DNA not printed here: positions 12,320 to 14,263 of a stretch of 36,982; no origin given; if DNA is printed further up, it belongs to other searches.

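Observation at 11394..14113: Unassigned feeder steps: an OXC/HACL/ALS-type ThDP enzyme plus a carnitine-dehydrogenase/CRYL1-like NAD dehydrogenase where known sulfoacetaldehyde-forming enzymes would be expected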

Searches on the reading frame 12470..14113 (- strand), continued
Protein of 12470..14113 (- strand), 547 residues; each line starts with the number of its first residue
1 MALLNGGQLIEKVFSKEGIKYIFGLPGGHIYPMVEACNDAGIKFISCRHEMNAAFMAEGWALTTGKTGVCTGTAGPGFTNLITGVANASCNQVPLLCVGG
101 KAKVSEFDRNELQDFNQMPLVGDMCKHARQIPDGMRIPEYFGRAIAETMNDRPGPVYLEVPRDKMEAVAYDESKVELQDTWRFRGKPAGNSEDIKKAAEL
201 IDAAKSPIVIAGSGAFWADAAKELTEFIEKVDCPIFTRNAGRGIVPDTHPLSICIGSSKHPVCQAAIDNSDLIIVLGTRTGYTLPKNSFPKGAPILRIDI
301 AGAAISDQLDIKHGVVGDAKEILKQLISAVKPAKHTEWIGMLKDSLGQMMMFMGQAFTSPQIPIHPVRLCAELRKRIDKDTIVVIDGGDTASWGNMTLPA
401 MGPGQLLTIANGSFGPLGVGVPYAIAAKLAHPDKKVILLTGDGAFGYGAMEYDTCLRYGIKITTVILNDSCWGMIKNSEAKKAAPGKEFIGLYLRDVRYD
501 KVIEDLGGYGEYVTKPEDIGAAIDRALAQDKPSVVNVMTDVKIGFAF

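Call 38: search_protein_families(library=ncbifam, proteins=[L022:7311-8639:+, L023:13486-14673:+, L024:590-1966:+, L013:3496-4944:+, L032:14146-15351:+, L006:12650-14302:+, L006:14483-15637:+, L006:15634-16530:+, L001:13548-14378:+, L001:14396-15634:+], max_evalue=0.00001)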
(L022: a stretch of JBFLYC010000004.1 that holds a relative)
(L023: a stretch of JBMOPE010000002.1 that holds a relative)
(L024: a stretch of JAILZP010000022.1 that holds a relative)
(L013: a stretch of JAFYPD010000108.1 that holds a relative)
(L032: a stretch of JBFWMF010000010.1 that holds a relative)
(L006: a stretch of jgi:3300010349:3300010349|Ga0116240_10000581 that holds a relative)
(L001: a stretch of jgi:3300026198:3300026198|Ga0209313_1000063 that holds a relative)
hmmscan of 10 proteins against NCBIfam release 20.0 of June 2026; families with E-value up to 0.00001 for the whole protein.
L022:7311-8639:+ (442 aa): 11 families
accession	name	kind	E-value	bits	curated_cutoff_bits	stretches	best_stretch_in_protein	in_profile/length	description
TIGR03812.1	tyr_de_CO2_Arch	equivalog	3.1e-80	269.8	299.4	1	14-395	2-373/375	tyrosine decarboxylase MfnA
TIGR01788.1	Glu-decarb-GAD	equivalog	3.4e-34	118.3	380.4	1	60-367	66-389/431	glutamate decarboxylase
NF052646.1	DABADecarRhbB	equivalog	2.9e-11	42.6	900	1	75-345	138-416/491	L-2,4-diaminobutyrate decarboxylase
TIGR03799.1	NOD_PanD_pyr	equivalog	6e-11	41.4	606.1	1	165-346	258-436/522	pyridoxal-dependent aspartate 1-decarboxylase PanP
NF002748.0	PRK02769.1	equivalog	2.9e-07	29.5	305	1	73-324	64-308/382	histidine decarboxylase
TIGR03402.1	FeS_nifS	equivalog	3e-07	29.5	530.75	1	84-209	52-173/379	cysteine desulfurase NifS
TIGR03403.1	nifS_epsilon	equivalog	6e-07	28.6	587.7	0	96-210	64-178/382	NifS family cysteine desulfurase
TIGR02006.1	IscS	equivalog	1.6e-06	27.4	643.2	1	82-336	55-289/402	IscS subfamily cysteine desulfurase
NF010611.0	PRK14012.1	equivalog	3.8e-06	26.1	548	1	84-337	61-294/406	IscS subfamily cysteine desulfurase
NF002806.0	PRK02948.1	subfamily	5.3e-06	25.7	304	1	83-214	52-179/381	IscS subfamily cysteine desulfurase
TIGR03235.1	DNA_S_dndA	equivalog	7.7e-06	25.4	480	0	84-211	52-177/353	cysteine desulfurase DndA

L023:13486-14673:+ (395 aa): 18 families
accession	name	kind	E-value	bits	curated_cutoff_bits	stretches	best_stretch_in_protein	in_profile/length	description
NF007489.0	PRK10083.1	equivalog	1e-29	103.6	376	1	31-393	12-336/339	Zn-dependent oxidoreductase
NF007375.0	PRK09880.1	equivalog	8.4e-28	97.1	469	1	48-393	32-344/344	L-idonate 5-dehydrogenase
NF003808.0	PRK05396.1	equivalog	1e-26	93.6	380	1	36-393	18-339/341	L-threonine 3-dehydrogenase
NF041097.1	keto_inos_dh_IolM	equivalog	2.8e-26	92.1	450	1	39-388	48-386/389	scyllo-inosose 3-dehydrogenase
TIGR00692.1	tdh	equivalog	1.1e-25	90.4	458.35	1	35-392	15-338/340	L-threonine 3-dehydrogenase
NF007642.0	PRK10309.1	equivalog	5.9e-17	61.9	550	1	46-380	28-334/347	galactitol-1-phosphate 5-dehydrogenase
TIGR03366.1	HpnZ_proposed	hypoth_equivalog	1.1e-16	60.9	328.1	1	43-318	5-265/315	putative phosphonate catabolism associated alcohol dehydrogenase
NF010344.0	PRK13771.1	subfamily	3.8e-15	55.7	349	1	37-333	19-284/334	putative alcohol dehydrogenase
NF041172.1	AcrlCoa_red_Thmprot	equivalog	5.4e-15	55.2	500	1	41-333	23-285/334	acryloyl-CoA reductase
TIGR03989.1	Rxyl_3153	subfamily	1.5e-13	50.8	440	1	44-375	27-354/370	NDMA-dependent alcohol dehydrogenase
TIGR03451.1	mycoS_dep_FDH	equivalog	1.2e-12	47.3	512.9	1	37-377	20-344/358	S-(hydroxymethyl)mycothiol dehydrogenase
TIGR01202.1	bchC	equivalog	6.1e-12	45.3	291.25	1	84-384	62-301/308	chlorophyll synthesis pathway protein BchC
NF006940.0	PRK09422.1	equivalog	9.3e-12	44.5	344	1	35-261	16-230/338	alcohol dehydrogenase AdhP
NF047908.1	AldhRedAhr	equivalog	9.2e-11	41.2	470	1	46-326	31-280/335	NADPH-dependent aldehyde reductase Ahr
TIGR02822.1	adh_fam_2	subfamily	3.1e-10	39.6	283.5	1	27-243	11-213/329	zinc-binding alcohol dehydrogenase family protein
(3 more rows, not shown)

L024:590-1966:+ (458 aa): 69 families (the best 25 are shown)
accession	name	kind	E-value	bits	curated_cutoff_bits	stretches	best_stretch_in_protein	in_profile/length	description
NF005812.0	PRK07678.1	subfamily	4.4e-166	553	488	1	9-457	9-450/451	aminotransferase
NF005102.0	PRK06541.1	equivalog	4.1e-120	401.4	574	1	11-456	13-455/460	aspartate aminotransferase family protein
NF005683.0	PRK07481.1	subfamily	4.7e-119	398.3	575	1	13-457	9-450/453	hypothetical protein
NF004767.0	PRK06105.1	subfamily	5e-113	378.1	517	1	13-457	11-450/460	aminotransferase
NF005684.0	PRK07482.1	subfamily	1.6e-112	376.4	687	1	8-457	6-455/464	hypothetical protein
NF005682.0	PRK07480.1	subfamily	4.7e-111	371.7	510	1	11-456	14-451/459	aminotransferase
NF005447.0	PRK07036.1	equivalog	1.3e-106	357.1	618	1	8-457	11-455/468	aminotransferase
NF005375.0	PRK06917.1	equivalog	7.8e-98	328.1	535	1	31-457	14-439/448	aspartate aminotransferase family protein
NF005685.0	PRK07483.1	equivalog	4.7e-95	319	485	1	31-456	11-437/444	aspartate aminotransferase family protein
NF052567.1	OmAmTferAptACaul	equivalog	6.3e-95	318.4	500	1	16-457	3-431/431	omega-aminotransferase AptA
NF004625.0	PRK05965.1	subfamily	1.7e-93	313.9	729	1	8-456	4-447/460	hypothetical protein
NF004426.0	PRK05769.1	equivalog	6e-91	305.4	552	1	25-457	29-440/441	acetyl ornithine aminotransferase family protein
TIGR00508.1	bioA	equivalog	1.7e-90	303.6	405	1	18-454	1-418/419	adenosylmethionine--8-amino-7-oxononanoate transaminase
NF004718.0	PRK06062.1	subfamily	1.2e-86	291.1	472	1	11-456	20-448/454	hypothetical protein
NF041821.1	daptide_amino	equivalog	1.2e-83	281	450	1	22-455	4-405/405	daptide-type RiPP biosynthesis aminotransferase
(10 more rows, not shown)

L013:3496-4944:+ (482 aa): 1 family
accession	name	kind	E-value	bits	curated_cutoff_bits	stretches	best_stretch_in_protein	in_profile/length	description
TIGR00785.1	dass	subfamily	5.6e-18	64.9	198.6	1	41-476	11-442/444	DASS family sodium-coupled anion symporter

L032:14146-15351:+ (401 aa): 14 families
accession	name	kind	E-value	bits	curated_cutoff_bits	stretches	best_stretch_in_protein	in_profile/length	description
TIGR02638.1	lactal_redase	equivalog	2.9e-93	312.7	523.15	1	29-394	12-379/379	lactaldehyde reductase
NF041833.1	Fe_ADH_ErcA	equivalog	3.5e-90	302.9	550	1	24-395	8-379/382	alcohol dehydrogenase-like regulatory protein ErcA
NF007911.0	PRK10624.1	equivalog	2.7e-84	283.3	537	1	30-395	14-379/382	lactaldehyde reductase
NF007363.0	PRK09860.1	equivalog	1.3e-82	278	581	1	30-392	15-377/383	L-threonine dehydrogenase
NF053866.1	CholDhdGbsBBac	equivalog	3e-76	256.6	550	1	29-394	20-387/392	choline dehydrogenase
NF010378.0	PRK13805.1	equivalog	3.9e-74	250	951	1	40-378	475-849/872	bifunctional acetaldehyde-CoA/alcohol dehydrogenase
NF058672.1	4HyButDHCUPNE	equivalog_domain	2.5e-69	234.3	500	1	32-393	15-373/378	4-hydroxybutyrate dehydrogenase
NF050025.1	SulfAcetaldRedSarD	equivalog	6.5e-65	219.5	700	1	26-393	10-380/385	sulfoacetaldehyde reductase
NF011998.0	PRK15454.1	equivalog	1.3e-58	198.6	556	1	24-394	27-391/395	ethanolamine utilization ethanol dehydrogenase EutG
TIGR04266.1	NDMA_methanol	equivalog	2.5e-49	168.2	625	1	42-361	34-356/420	NDMA-dependent methanol dehydrogenase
TIGR03405.1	Phn_Fe-ADH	equivalog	6.6e-49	166.6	423.7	1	30-373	10-345/355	iron-containing alcohol dehydrogenase PsrA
NF011717.0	PRK15138.1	equivalog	6.1e-25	88.1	645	1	19-357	4-344/387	alcohol dehydrogenase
NF041822.1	daptide_DH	equivalog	1.4e-16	60.3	300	1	49-229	3-185/363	daptide-type RiPP biosynthesis dehydogenase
NF006941.0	PRK09423.1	subfamily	1.2e-07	30.9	336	1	26-134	10-115/367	glycerol dehydrogenase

L006:12650-14302:+ (550 aa): 14 families
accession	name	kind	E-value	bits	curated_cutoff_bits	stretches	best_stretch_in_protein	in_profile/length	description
NF047625.1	AcylSulfactDhSauS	equivalog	9.8e-160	532.3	600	1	87-549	3-463/464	acylating sulfoacetaldehyde dehydrogenase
NF010378.0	PRK13805.1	equivalog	3e-120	402.6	951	1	84-524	10-447/872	bifunctional acetaldehyde-CoA/alcohol dehydrogenase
TIGR02518.1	EutH_ACDH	equivalog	2.4e-93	313.6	620.1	1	92-525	12-440/488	acetaldehyde dehydrogenase (acetylating)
NF011927.0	PRK15398.1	subfamily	5.3e-65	219.9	403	1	126-508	72-443/465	aldehyde dehydrogenase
NF001221.0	PRK00197.1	equivalog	3.1e-14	52.5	289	1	179-491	109-379/418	glutamate-5-semialdehyde dehydrogenase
NF006916.0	PRK09407.1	equivalog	1e-12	47.4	521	1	181-349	151-319/526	succinic semialdehyde dehydrogenase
TIGR00407.1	proA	equivalog_domain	3.7e-12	45.8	317.45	1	170-348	87-266/398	glutamate-5-semialdehyde dehydrogenase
NF052305.1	DioxValDhHalo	equivalog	3.6e-09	36.1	750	1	178-349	133-306/483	2,5-dioxovalerate dehydrogenase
NF050084.1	pip_6_carb_DH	equivalog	7.7e-08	31.7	730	1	181-464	112-402/475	L-piperidine-6-carboxylate dehydrogenase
TIGR01780.1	SSADH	subfamily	1.1e-07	31.2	646.35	1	184-491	115-424/448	succinate-semialdehyde dehydrogenase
NF047626.1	SulfactDhSafD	equivalog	1.6e-07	30.8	700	1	185-468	124-402/454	sulfoacetaldehyde dehydrogenase SafD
NF040648.1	lactal_redase_Meth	equivalog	2.8e-07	29.9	650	1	184-479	127-421/463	lactaldehyde dehydrogenase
NF002852.0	PRK03137.1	subfamily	4.7e-06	25.7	648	0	301-470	294-460/514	L-glutamate gamma-semialdehyde dehydrogenase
NF042993.1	AlphKGSA_gudD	equivalog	6.2e-06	25.2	770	0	184-347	138-303/481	alpha-ketoglutaric semialdehyde dehydrogenase GucD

L006:14483-15637:+ (384 aa): 3 families
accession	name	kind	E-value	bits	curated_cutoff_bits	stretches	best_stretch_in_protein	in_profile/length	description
NF001913.0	PRK00696.1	equivalog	3.7e-95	319.2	370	1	1-379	1-386/388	ADP-forming succinate--CoA ligase subunit beta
TIGR01016.1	sucCoAbeta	subfamily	1.1e-92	310.9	375.55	1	1-378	1-385/386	succinate-CoA ligase subunit beta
NF010647.0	PRK14046.1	equivalog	3.5e-73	246.9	604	1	1-379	1-386/392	malate--CoA ligase subunit beta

L006:15634-16530:+ (298 aa): 5 families
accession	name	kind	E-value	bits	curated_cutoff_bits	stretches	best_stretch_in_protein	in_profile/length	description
NF004230.0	PRK05678.1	equivalog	2.2e-100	335.6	336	1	1-292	1-288/291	succinate--CoA ligase subunit alpha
TIGR01019.1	sucCoAalpha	subfamily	2.7e-99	332.2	353.2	1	3-291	1-285/286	succinate--CoA ligase subunit alpha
TIGR02717.1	AcCoA-syn-alpha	equivalog_domain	3e-20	72.3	567.15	1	44-280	45-276/447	acetate--CoA ligase alpha subunit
NF045494.1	AcCoALig_Archglob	equivalog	3e-13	49.1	1200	1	53-256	271-470/665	acetate--CoA ligase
NF004760.0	PRK06091.1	subfamily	1e-11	44.1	433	1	57-243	108-291/555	acyl-CoA synthetase FdrA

L001:13548-14378:+ (276 aa): 210 families (the best 25 are shown)
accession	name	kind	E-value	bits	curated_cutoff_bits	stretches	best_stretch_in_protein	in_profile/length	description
NF004825.0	PRK06181.1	equivalog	4.5e-70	236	215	1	3-260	2-260/268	SDR family oxidoreductase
NF005495.0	PRK07109.1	subfamily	6.4e-48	163.7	264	1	3-259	4-259/334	SDR family oxidoreductase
NF004526.0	PRK05872.1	subfamily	3.8e-45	154.2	276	1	4-234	7-239/297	short-chain dehydrogenase/reductase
NF005878.0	PRK07825.1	subfamily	1.9e-44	152.1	287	1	2-258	4-247/278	short chain dehydrogenase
NF052558.1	MBtsdlDhBudC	equivalog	1.2e-40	139.7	270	1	5-226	1-221/250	meso-2,3-butanediol dehydrogenase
NF006123.0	PRK08267.1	equivalog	2.3e-39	135.2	261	1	8-256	3-249/261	SDR family oxidoreductase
NF009093.0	PRK12429.1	subfamily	4.4e-39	134.3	258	1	5-202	3-201/259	3-hydroxybutyrate dehydrogenase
NF009466.0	PRK12826.1-2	subfamily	1.9e-38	132.3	222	1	7-224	3-222/248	3-oxoacyl-ACP reductase FabG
TIGR01963.1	PHB_DH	subfamily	3.7e-38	131.3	307.05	1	8-199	2-194/255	3-hydroxybutyrate dehydrogenase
NF005806.0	PRK07666.1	equivalog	3.1e-37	128.1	286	1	1-206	1-207/239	3-ketoacyl-ACP reductase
NF004823.0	PRK06179.1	subfamily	1.5e-36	126.3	310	1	6-201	4-192/271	oxidoreductase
NF004196.0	PRK05650.1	equivalog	1.8e-36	125.6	297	1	8-264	3-261/272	SDR family oxidoreductase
NF005594.0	PRK07326.1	equivalog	2.8e-36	125.2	271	1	5-199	4-197/237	SDR family oxidoreductase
NF004198.0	PRK05653.1-3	equivalog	7.8e-36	123.8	296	1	5-194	5-195/248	3-oxoacyl-ACP reductase FabG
TIGR01830.1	3oxo_ACP_reduc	equivalog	2.1e-35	122.6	297.75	1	10-224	1-216/239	3-oxoacyl-[acyl-carrier-protein] reductase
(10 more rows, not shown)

L001:14396-15634:+ (412 aa): 67 families (the best 25 are shown)
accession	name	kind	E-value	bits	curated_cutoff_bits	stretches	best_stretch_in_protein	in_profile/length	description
NF000818.0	PRK00062.1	subfamily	8.4e-74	248.8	398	1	7-405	4-426/429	glutamate-1-semialdehyde 2,1-aminomutase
NF004856.0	PRK06209.1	equivalog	2.7e-73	247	486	1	4-409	6-419/450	glutamate-1-semialdehyde 2,1-aminomutase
NF041362.1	GntE_guanitoxin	equivalog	1.6e-72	244.4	525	2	157-396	173-426/426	guanitoxin biosynthesis PLP-dependent transaminase GntE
TIGR00713.1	hemL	equivalog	7.9e-68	229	527.3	1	9-404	2-421/423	glutamate-1-semialdehyde 2,1-aminomutase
NF009055.0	PRK12389.1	equivalog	7.2e-57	192.9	637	1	5-407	2-429/431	glutamate-1-semialdehyde 2,1-aminomutase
TIGR00707.1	argD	subfamily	8.5e-40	136.7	410.05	1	33-331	4-309/381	acetylornithine/succinylornithine family transaminase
NF002874.0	PRK03244.1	equivalog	8.8e-34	116.9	457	1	34-330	21-321/399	acetylornithine transaminase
NF006368.0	PRK08593.1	equivalog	5.9e-33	114.1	570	2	38-155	26-148/448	aspartate aminotransferase family protein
NF002797.0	PRK02936.1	equivalog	9.5e-32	110.2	496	1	32-331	5-306/385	acetylornithine transaminase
NF004426.0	PRK05769.1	equivalog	4e-31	108.3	552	2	207-331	235-358/441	acetyl ornithine aminotransferase family protein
NF005453.0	PRK07046.1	subfamily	9.3e-31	106.9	425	1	37-290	56-314/453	transaminase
NF001864.0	PRK00615.1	equivalog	9.3e-31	106.8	706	1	7-399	5-422/433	glutamate-1-semialdehyde aminotransferase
NF004718.0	PRK06062.1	subfamily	1.2e-30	106.5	472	2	179-328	204-357/454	hypothetical protein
NF049939.1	HyAminethphonNHLyPbfA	equivalog_domain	1.4e-30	106.1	525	2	183-331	211-358/442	(R)-1-hydroxy-2-aminoethylphosphonate ammonia-lyase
TIGR01885.1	Orn_aminotrans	equivalog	2.1e-30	105.8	378.4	1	34-331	15-326/402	ornithine--oxo-acid transaminase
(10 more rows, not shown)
